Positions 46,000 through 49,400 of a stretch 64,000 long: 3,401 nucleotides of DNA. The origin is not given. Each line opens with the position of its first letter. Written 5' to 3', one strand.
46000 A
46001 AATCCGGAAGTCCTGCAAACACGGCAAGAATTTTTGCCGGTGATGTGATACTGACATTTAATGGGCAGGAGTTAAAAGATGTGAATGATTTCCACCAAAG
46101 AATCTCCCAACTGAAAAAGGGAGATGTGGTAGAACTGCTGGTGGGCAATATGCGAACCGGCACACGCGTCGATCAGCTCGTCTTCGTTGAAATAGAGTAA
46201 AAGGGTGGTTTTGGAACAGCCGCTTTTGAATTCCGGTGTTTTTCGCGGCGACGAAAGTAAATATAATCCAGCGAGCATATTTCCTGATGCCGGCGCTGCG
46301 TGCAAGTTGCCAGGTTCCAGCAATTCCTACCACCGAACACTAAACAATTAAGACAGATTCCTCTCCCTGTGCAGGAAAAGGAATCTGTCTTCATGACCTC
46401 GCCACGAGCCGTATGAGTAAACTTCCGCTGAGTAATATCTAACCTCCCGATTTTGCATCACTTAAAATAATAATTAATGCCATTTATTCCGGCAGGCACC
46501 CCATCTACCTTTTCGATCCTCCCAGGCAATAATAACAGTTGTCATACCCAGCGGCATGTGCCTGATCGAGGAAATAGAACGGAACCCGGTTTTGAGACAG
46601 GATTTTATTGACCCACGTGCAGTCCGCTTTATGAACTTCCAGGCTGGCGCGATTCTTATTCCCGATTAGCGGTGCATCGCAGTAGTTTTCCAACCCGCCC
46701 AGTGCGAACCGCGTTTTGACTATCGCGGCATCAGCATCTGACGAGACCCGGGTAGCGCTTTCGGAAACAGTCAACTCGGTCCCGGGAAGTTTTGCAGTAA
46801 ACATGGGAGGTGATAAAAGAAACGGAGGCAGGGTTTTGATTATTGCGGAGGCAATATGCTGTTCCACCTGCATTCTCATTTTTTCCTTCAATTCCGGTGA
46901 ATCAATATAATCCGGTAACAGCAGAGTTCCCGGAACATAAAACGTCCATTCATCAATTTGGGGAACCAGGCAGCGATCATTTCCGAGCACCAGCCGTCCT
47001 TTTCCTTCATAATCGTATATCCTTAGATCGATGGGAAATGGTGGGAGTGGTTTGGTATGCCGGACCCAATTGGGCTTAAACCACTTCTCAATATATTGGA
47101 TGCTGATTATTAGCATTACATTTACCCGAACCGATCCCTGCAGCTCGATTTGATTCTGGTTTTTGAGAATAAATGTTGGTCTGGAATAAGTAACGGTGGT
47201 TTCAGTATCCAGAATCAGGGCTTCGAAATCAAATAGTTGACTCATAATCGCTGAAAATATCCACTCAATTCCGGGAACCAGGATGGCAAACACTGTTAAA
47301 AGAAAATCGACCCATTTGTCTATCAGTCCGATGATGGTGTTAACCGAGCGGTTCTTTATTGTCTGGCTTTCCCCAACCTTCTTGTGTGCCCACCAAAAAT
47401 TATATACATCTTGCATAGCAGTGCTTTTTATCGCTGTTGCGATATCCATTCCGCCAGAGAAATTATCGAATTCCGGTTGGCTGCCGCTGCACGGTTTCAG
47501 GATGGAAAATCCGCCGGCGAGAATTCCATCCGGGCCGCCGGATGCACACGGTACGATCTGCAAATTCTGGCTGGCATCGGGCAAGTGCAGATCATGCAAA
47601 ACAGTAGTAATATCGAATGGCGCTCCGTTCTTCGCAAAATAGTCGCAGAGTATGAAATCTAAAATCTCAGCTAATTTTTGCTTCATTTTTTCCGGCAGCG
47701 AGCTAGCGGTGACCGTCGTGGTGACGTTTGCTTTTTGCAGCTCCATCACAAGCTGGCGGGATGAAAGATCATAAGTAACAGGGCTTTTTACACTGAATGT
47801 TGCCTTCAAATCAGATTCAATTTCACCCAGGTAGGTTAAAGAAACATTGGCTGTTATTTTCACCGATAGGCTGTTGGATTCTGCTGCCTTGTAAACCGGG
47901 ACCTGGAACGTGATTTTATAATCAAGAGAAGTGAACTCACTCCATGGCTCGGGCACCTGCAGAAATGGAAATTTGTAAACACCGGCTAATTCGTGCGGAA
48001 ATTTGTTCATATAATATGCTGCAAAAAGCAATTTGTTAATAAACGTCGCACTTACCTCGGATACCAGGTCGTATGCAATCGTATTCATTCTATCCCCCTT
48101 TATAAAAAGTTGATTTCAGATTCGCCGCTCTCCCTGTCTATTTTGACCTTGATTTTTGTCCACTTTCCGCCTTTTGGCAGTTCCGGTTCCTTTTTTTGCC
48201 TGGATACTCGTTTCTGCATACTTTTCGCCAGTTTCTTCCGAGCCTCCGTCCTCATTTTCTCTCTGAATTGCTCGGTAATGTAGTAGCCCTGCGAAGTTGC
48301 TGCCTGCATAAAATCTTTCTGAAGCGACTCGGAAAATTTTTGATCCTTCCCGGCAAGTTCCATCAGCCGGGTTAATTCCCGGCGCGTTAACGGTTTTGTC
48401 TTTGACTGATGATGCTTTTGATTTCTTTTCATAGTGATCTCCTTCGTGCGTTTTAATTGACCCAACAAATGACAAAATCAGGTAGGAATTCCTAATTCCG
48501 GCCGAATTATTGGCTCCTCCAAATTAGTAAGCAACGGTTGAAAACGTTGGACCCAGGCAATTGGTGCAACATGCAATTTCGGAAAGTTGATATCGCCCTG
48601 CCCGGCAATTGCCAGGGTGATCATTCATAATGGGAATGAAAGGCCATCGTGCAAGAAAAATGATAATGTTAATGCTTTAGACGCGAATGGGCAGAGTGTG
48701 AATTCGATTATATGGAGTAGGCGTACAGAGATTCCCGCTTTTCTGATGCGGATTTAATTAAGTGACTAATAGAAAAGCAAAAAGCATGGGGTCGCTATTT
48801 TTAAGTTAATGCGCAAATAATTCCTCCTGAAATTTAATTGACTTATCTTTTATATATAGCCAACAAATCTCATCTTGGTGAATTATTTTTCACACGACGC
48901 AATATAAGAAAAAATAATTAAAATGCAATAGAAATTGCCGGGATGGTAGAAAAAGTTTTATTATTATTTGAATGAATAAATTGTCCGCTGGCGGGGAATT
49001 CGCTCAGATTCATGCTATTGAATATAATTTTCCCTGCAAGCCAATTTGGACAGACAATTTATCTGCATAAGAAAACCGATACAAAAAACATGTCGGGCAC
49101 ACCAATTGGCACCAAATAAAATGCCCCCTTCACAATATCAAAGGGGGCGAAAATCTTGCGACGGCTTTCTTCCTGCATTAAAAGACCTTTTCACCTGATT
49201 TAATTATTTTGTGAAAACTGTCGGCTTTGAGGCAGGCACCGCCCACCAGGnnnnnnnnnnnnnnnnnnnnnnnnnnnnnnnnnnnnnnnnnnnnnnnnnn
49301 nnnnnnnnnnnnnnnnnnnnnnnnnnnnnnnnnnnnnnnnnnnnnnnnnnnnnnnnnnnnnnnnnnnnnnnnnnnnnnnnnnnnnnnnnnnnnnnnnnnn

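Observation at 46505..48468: Two-gene module: 527-aa protein with a C-terminal Ada-type Zn ribbon plus a small basic Nif11-like protein, lying between degP and the glycolytic operon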

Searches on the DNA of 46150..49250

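Call 85: search_rna_families(source=window, start=46150, end=49250, threshold=evalue, max_evalue=1)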
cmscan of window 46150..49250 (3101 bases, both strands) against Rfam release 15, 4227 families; matches with E-value up to 1: 1.
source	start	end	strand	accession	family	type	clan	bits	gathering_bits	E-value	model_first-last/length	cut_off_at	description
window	46670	46753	+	RF01876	MIAT_exon5_2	Gene; lncRNA;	-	19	75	0.34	1-83/83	no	Myocardial infarction associated transcript exon 5 conserved region 2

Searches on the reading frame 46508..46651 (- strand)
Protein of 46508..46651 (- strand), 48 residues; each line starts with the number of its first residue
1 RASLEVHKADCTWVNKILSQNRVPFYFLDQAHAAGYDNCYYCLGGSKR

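Call 60: search_solved_structures(query=A4, max_evalue=10, show_alignments=3)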
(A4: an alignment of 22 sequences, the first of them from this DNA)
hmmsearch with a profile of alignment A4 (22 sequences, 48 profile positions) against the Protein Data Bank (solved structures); distinct sequences matched with E-value up to 10: 5.
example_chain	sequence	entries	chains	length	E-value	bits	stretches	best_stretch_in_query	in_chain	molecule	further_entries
1adn_A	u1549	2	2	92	0.22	14.5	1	25-43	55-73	N-ADA 10 | ADA REGULATORY PROTEIN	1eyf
1wpk_A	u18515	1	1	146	0.36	13.8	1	25-45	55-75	ADA regulatory protein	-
1u8b_A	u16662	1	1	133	0.44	13.6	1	25-43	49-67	Ada polyprotein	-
1zgw_A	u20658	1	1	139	0.44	13.6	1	25-43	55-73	Ada polyprotein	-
5jw7_B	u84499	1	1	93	1.1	12.3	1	28-45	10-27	E3 ubiquitin-protein ligase TRIM56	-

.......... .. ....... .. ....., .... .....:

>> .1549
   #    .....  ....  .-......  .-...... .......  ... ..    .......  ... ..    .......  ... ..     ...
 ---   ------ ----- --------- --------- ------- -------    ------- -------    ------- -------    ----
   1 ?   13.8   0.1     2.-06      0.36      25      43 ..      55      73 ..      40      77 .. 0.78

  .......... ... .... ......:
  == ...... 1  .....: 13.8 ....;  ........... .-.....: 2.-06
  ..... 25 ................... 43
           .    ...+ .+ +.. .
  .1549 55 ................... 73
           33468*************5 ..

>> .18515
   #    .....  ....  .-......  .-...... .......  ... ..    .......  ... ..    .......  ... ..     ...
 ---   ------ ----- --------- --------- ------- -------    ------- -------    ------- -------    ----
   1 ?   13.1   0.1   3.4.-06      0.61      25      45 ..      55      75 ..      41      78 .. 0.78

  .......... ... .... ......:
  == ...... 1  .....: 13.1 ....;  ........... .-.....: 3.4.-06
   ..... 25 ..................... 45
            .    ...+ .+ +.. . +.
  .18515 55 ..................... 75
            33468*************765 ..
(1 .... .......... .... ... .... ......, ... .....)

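Call 61: search_protein_families(library=pfam, alignment_id=A4, max_evalue=1)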
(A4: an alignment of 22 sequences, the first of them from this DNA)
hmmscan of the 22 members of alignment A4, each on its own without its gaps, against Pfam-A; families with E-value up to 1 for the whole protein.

A. member 1, seq(48 aa): 0 families

B. families by the number of members that match (of 22 scanned): 8 families
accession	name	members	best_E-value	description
PF02805.21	Ada_Zn_binding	3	0.011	Metal binding domain of Ada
PF19746.4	DUF6233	3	0.048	Family of unknown function (DUF6233)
PF09539.15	DUF2385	1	0.034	Protein of unknown function (DUF2385)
PF20306.3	Sp-DndD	1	0.062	Small protein found in certain Dnd DNA modification systems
PF25721.1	T4_Y03C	1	0.065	Phage T4 Y03C protein family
PF25348.1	PH_CAYP2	1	0.099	Calcyphosin-2 PH domain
PF00812.23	Ephrin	1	0.11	Ephrin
PF12015.13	Bud3_N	1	0.11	Bud3, N-terminal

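Call 62: search_protein_families(library=ncbifam, alignment_id=A4, max_evalue=1)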
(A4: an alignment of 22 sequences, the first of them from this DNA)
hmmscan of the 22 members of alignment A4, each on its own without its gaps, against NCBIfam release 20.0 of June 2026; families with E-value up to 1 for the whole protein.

A. member 1, seq(48 aa): 0 families

B. families by the number of members that match (of 22 scanned): 5 families
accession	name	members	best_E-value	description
NF011964.0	PRK15435.1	1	0.019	bifunctional DNA-binding transcriptional regulator/O6-methylguanine-DNA methyltransferase Ada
NF047495.1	blaOXA-50-var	1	0.049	OXA-50-var family class D beta-lactamase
NF002174.0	PRK01022.1-1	1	0.06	hypothetical protein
NF047808.1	LIC11299_lipo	1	0.079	LIC11299 family lipoprotein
TIGR03877.1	thermo_KaiC_1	1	0.1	KaiC domain-containing protein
